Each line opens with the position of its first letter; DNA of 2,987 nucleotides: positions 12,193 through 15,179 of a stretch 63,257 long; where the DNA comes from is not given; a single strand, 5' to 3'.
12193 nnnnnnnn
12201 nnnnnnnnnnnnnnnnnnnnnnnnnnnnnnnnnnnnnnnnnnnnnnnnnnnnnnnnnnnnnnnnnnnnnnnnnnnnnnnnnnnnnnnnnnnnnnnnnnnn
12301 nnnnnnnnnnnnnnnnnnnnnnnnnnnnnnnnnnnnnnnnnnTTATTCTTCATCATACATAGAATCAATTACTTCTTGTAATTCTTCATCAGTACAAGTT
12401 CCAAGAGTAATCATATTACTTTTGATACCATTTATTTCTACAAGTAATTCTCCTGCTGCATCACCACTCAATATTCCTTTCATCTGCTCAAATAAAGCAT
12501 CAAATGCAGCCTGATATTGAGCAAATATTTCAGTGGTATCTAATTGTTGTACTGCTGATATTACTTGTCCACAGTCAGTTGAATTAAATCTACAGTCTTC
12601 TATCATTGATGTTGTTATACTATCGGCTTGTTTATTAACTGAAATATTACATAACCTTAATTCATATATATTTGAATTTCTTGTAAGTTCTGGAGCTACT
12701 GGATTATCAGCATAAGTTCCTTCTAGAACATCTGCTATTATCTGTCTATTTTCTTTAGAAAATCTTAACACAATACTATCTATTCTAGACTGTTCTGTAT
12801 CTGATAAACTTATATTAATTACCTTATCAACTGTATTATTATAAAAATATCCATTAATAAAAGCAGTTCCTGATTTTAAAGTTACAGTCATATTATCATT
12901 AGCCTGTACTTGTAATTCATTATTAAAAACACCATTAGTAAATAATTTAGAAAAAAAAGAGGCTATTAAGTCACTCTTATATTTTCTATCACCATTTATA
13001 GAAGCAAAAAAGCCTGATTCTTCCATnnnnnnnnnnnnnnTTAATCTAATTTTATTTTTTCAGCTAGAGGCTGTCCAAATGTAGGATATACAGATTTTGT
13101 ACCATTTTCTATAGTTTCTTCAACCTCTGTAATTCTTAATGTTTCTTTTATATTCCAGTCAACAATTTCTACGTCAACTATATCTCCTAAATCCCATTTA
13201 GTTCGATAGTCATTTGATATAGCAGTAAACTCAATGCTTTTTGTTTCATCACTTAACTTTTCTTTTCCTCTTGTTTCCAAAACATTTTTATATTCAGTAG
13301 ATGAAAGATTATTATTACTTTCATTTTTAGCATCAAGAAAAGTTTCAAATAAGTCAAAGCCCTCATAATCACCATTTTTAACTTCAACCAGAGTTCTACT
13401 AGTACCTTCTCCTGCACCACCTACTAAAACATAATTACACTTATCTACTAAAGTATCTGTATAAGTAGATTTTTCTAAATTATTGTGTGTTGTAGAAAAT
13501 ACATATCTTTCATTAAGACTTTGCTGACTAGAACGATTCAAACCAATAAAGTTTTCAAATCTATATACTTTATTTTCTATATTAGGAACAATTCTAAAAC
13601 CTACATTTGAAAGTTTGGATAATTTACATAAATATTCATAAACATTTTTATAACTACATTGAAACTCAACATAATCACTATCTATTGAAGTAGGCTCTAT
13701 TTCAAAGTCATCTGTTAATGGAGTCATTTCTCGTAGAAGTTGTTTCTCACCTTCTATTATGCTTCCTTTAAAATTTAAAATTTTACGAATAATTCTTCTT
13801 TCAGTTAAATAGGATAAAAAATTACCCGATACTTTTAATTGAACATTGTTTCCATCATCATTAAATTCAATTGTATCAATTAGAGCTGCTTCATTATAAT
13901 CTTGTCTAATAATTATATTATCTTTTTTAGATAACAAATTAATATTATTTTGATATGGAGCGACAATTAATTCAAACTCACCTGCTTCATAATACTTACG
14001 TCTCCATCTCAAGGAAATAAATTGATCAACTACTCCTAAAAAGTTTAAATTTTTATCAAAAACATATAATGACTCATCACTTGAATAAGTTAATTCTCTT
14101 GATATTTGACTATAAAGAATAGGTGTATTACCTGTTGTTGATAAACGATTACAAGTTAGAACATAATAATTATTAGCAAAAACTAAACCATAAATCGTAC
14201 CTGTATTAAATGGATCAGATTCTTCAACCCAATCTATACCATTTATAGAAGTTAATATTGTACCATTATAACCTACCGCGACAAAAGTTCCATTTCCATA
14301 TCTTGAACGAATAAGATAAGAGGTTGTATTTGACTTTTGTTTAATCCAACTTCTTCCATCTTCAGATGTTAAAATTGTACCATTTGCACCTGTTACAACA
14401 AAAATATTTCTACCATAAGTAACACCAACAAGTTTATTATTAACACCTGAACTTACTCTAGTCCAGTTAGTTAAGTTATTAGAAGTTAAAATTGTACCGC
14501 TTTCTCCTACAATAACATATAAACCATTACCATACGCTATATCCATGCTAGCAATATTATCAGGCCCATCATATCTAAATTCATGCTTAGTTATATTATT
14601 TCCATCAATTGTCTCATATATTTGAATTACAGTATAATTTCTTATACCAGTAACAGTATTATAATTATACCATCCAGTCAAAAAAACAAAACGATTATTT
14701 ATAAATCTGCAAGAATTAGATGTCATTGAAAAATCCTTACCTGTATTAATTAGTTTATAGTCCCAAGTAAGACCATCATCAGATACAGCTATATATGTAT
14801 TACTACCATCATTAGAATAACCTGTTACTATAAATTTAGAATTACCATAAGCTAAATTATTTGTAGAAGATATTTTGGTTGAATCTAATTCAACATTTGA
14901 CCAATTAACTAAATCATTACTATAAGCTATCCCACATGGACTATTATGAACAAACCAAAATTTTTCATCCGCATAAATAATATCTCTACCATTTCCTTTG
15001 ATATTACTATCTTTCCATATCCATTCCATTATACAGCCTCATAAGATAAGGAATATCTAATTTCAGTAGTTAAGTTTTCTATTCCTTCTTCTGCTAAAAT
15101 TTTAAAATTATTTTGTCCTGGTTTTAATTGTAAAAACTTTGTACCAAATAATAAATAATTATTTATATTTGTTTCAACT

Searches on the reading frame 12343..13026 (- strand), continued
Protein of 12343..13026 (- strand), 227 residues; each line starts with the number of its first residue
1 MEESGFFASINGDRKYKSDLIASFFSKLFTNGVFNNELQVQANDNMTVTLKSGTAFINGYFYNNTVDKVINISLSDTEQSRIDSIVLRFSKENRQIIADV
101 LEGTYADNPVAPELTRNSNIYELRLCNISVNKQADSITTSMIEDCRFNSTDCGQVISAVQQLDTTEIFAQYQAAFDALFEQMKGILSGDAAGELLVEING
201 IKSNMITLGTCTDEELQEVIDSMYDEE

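Call 43: find_encoding_contigs(protein=P0023, flank=3000, max_places=10)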
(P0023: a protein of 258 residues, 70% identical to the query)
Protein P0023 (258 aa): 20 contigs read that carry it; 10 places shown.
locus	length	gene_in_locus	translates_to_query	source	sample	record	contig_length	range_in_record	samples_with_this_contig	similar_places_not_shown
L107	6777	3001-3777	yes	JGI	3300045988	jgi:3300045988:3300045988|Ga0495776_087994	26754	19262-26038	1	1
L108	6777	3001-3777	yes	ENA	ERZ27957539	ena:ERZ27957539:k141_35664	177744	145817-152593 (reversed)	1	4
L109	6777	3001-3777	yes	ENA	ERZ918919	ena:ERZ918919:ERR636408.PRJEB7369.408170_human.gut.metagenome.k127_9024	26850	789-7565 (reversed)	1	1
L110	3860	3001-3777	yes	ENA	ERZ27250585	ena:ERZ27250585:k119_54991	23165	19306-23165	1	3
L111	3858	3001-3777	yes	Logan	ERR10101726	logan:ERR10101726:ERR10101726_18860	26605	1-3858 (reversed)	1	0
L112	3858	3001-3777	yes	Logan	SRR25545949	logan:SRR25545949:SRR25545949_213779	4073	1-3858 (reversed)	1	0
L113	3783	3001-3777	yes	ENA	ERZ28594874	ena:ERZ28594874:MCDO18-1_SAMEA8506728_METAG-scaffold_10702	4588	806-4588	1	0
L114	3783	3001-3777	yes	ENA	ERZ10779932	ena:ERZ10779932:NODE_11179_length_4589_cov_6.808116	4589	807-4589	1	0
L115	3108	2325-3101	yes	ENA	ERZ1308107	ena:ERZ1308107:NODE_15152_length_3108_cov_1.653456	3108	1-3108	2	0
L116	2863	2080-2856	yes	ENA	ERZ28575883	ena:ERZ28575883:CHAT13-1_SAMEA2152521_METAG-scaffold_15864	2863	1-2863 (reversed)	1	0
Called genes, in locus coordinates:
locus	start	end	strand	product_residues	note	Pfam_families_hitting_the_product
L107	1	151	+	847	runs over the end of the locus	PF10145:PhageMin_Tail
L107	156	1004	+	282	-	PF05709:Sipho_tail (weak), PF22768:SPP1_Dit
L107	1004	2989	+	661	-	PF25852:DUF6242_C (weak), PF14594:Sipho_Gp37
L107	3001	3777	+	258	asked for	-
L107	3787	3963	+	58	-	-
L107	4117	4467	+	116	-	-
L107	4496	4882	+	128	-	-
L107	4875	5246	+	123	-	PF05105:Phage_holin_4_1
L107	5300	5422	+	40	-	-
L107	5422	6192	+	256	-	-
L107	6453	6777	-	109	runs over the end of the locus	-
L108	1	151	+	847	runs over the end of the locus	PF10145:PhageMin_Tail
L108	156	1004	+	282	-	PF05709:Sipho_tail (weak), PF22768:SPP1_Dit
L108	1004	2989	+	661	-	PF25852:DUF6242_C (weak), PF14594:Sipho_Gp37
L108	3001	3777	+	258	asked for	-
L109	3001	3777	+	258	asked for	-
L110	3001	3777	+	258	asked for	-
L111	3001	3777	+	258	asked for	-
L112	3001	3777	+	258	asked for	-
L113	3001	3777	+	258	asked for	-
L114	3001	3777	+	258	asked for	-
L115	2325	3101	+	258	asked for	-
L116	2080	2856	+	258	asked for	-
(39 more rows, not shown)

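Call 45: find_encoding_contigs(protein=P0110, flank=3000, max_places=8)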
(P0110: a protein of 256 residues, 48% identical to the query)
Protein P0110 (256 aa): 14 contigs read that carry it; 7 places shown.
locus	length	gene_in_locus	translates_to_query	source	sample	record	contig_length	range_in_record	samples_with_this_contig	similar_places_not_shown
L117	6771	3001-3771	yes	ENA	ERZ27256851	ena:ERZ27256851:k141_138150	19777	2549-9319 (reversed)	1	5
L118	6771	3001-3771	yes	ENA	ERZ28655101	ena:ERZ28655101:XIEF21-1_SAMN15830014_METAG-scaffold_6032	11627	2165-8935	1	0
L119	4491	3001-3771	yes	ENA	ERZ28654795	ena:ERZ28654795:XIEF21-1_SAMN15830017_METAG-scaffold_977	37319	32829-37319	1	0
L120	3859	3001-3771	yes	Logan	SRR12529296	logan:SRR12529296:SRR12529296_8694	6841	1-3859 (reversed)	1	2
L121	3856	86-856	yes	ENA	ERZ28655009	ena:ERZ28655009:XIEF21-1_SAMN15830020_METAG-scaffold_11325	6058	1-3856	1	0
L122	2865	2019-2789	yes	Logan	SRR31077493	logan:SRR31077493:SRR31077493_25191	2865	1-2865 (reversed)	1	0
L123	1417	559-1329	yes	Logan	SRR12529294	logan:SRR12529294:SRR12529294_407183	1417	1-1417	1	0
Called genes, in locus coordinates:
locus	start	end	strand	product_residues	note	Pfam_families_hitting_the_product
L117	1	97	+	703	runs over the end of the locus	PF10498:IFT57 (weak), PF28501:ENDOD1_C (faint)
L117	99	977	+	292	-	PF05709:Sipho_tail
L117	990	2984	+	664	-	PF25852:DUF6242_C (faint), PF14594:Sipho_Gp37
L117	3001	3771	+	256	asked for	-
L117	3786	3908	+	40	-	-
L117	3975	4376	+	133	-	PF21939:Gp10_C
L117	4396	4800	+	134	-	PF21939:Gp10_C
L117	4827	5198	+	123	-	-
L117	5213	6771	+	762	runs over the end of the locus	-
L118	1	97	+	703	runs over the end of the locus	PF10498:IFT57 (weak), PF28501:ENDOD1_C (faint)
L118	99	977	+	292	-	PF05709:Sipho_tail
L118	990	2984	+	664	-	PF25852:DUF6242_C (faint), PF14594:Sipho_Gp37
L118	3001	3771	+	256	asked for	-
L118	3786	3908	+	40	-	-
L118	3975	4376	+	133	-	PF21939:Gp10_C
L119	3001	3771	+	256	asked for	-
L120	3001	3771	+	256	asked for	-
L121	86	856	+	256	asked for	-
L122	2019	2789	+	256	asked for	-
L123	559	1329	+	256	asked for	-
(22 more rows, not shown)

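Call 46: find_encoding_contigs(protein=P0093, flank=3000, max_places=6)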
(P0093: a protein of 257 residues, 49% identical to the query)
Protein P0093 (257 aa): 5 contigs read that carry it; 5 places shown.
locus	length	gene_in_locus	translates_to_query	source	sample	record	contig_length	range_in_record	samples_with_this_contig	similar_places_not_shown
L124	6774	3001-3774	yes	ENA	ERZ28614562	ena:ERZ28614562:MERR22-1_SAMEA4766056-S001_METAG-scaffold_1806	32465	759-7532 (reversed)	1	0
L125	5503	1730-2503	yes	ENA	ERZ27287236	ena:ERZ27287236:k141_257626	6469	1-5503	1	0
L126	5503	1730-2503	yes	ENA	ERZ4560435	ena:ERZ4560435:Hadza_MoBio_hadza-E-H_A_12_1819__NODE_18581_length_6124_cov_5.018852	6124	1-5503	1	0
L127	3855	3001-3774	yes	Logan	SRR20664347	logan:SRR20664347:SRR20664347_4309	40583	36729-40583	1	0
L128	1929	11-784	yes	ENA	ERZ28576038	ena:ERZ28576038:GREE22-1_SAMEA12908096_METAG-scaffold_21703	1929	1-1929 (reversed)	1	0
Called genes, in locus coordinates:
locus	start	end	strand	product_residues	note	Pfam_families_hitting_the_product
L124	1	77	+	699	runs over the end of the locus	PF04513:Baculo_PEP_C (faint), PF10498:IFT57 (weak), PF28501:ENDOD1_C (faint)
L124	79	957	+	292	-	PF05709:Sipho_tail (weak)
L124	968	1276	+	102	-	-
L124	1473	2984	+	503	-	PF14594:Sipho_Gp37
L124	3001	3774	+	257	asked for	-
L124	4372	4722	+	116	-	-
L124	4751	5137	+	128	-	-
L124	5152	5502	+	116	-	PF05105:Phage_holin_4_1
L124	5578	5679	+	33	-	-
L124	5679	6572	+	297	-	PF01510:Amidase_2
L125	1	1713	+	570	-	?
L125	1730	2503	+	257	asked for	-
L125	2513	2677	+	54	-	-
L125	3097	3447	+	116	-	-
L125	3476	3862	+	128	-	-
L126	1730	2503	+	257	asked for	-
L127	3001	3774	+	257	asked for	-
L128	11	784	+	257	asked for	-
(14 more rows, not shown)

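Call 47: find_encoding_contigs(protein=P0125, flank=3000, max_places=6)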
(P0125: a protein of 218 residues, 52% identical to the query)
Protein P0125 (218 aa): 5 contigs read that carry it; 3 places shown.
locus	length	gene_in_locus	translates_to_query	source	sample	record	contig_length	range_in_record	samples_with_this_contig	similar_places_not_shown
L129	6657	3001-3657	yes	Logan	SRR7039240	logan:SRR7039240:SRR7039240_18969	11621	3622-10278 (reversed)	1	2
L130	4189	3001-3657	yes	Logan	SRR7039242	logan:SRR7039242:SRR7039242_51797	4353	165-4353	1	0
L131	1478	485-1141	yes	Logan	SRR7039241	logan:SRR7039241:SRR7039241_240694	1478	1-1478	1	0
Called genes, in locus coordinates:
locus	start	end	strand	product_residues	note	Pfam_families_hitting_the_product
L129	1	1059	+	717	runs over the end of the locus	PF10145:PhageMin_Tail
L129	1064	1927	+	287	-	PF05709:Sipho_tail, PF22768:SPP1_Dit (weak)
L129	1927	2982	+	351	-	PF14594:Sipho_Gp37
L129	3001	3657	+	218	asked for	-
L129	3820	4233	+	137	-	PF21939:Gp10_C (weak)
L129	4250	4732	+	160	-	-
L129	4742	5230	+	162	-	-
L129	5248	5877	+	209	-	-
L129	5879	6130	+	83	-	-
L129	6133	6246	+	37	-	-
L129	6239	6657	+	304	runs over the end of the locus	PF01510:Amidase_2, PF12200:DUF3597 (weak)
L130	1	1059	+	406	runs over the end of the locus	?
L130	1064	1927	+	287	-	PF05709:Sipho_tail, PF22768:SPP1_Dit (weak)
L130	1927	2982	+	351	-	PF14594:Sipho_Gp37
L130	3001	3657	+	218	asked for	-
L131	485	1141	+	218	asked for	-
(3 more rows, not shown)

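Call 48: find_encoding_contigs(protein=P0107, flank=3000, max_places=4)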
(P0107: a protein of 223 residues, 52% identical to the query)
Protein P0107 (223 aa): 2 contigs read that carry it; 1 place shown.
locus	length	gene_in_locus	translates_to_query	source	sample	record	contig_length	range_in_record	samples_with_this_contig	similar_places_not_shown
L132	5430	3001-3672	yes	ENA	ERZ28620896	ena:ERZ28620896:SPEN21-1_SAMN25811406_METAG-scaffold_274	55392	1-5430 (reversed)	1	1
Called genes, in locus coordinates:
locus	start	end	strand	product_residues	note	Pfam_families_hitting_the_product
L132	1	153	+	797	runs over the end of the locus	PF10145:PhageMin_Tail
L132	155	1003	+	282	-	PF05709:Sipho_tail (weak), PF22768:SPP1_Dit (faint)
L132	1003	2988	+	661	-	PF25852:DUF6242_C (faint), PF14594:Sipho_Gp37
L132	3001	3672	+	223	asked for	-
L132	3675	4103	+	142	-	-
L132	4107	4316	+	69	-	-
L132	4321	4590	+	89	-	PF16079:Phage_holin_5_2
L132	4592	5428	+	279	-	?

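Call 49: find_encoding_contigs(protein=P0113, flank=3000, max_places=4)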
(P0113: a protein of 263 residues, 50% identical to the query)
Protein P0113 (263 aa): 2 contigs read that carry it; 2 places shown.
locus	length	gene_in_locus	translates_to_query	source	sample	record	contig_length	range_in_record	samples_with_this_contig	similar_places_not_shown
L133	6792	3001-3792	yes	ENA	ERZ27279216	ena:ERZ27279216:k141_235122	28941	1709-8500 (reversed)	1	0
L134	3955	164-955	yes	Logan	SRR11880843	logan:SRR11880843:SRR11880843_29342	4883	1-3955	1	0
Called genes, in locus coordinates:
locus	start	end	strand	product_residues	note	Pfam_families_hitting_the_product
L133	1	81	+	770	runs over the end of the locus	PF20155:TMP_3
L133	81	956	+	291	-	PF05709:Sipho_tail, PF22768:SPP1_Dit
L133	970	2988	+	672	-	PF25852:DUF6242_C (weak), PF14594:Sipho_Gp37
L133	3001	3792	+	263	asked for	PF02839:CBM_5_12 (weak)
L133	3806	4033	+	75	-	-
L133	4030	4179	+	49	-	-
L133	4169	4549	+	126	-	-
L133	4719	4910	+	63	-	PF16945:Phage_r1t_holin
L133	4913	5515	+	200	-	PF01471:PG_binding_1 (weak), PF08291:Peptidase_M15_3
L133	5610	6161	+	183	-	PF13274:SocA_Panacea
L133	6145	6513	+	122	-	-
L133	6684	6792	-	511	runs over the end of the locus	PF00239:Resolvase, PF07508:Recombinase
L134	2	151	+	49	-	?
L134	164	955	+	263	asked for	PF02839:CBM_5_12 (weak)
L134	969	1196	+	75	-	-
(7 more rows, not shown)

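Call 50: find_encoding_contigs(protein=P0112, flank=3000, max_places=4)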
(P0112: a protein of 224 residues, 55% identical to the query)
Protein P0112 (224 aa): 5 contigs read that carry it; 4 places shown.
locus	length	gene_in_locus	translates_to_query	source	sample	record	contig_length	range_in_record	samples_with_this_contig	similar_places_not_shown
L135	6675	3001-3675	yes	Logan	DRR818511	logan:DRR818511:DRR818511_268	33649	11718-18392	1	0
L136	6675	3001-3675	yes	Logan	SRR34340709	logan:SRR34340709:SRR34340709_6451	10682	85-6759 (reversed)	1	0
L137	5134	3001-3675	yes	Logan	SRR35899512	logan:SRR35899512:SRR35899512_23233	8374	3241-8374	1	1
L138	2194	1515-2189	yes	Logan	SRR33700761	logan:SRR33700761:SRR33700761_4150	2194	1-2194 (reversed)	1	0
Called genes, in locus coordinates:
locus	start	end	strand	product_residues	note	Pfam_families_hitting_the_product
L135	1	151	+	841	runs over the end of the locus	PF10145:PhageMin_Tail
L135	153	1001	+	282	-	PF22768:SPP1_Dit (weak)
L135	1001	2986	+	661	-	PF25852:DUF6242_C (faint), PF14594:Sipho_Gp37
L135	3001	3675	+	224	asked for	-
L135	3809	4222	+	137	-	-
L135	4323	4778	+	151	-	-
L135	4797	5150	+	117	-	-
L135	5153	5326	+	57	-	-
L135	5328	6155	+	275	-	-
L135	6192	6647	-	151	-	-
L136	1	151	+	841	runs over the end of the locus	PF10145:PhageMin_Tail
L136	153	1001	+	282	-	PF22768:SPP1_Dit (weak)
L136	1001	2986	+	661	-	PF25852:DUF6242_C (faint), PF14594:Sipho_Gp37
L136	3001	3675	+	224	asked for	-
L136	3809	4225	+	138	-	-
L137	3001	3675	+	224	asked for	-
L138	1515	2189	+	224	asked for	-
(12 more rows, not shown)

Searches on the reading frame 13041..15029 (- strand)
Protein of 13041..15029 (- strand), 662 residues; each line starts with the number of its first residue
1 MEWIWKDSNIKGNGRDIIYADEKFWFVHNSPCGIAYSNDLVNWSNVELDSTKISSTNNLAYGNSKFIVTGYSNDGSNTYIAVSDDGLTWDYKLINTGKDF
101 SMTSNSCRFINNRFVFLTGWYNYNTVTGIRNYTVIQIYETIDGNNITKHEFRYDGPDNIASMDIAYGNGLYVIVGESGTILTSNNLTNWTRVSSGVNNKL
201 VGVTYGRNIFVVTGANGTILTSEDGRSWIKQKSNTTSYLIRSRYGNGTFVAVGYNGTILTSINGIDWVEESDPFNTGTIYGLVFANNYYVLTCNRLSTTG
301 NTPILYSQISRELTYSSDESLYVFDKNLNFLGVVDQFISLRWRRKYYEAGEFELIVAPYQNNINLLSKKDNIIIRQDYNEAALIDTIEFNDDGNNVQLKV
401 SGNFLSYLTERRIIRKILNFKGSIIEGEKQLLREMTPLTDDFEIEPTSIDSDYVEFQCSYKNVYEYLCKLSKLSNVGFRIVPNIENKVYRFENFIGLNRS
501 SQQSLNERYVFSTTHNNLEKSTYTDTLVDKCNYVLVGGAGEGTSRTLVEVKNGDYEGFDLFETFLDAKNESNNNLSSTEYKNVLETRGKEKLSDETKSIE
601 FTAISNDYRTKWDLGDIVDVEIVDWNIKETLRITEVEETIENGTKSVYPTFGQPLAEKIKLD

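Call 7: search_protein_families(library=phrogs, proteins=[window:13041-15029:-], max_evalue=0.01)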
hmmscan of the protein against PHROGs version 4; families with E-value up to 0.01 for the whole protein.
window:13041-15029:- (662 aa): 2 families
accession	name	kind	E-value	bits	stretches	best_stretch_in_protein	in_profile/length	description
phrog_538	-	tail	1.3e-68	233.2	1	313-654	23-376/684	minor tail protein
phrog_33036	-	unknown function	3.3e-08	34.8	1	575-655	23-108/120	-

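Call 8: search_protein_families(library=pfam, proteins=[window:13041-15029:-], max_evalue=0.1)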
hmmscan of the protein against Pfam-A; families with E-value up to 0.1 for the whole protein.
window:13041-15029:- (662 aa): 3 families
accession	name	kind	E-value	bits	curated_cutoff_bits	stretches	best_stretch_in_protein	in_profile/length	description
PF14594.13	Sipho_Gp37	-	4.6e-55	187.5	26.2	1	321-652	2-369/370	Siphovirus ReqiPepy6 Gp37-like protein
PF19755.4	DUF6242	-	0.024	14.9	29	0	41-189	84-217/217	Domain of unknown function (DUF6242)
PF23366.1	Beta-prop_HVO_0234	-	0.072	13.1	27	0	187-228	215-258/274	HVO_0234-like, beta propeller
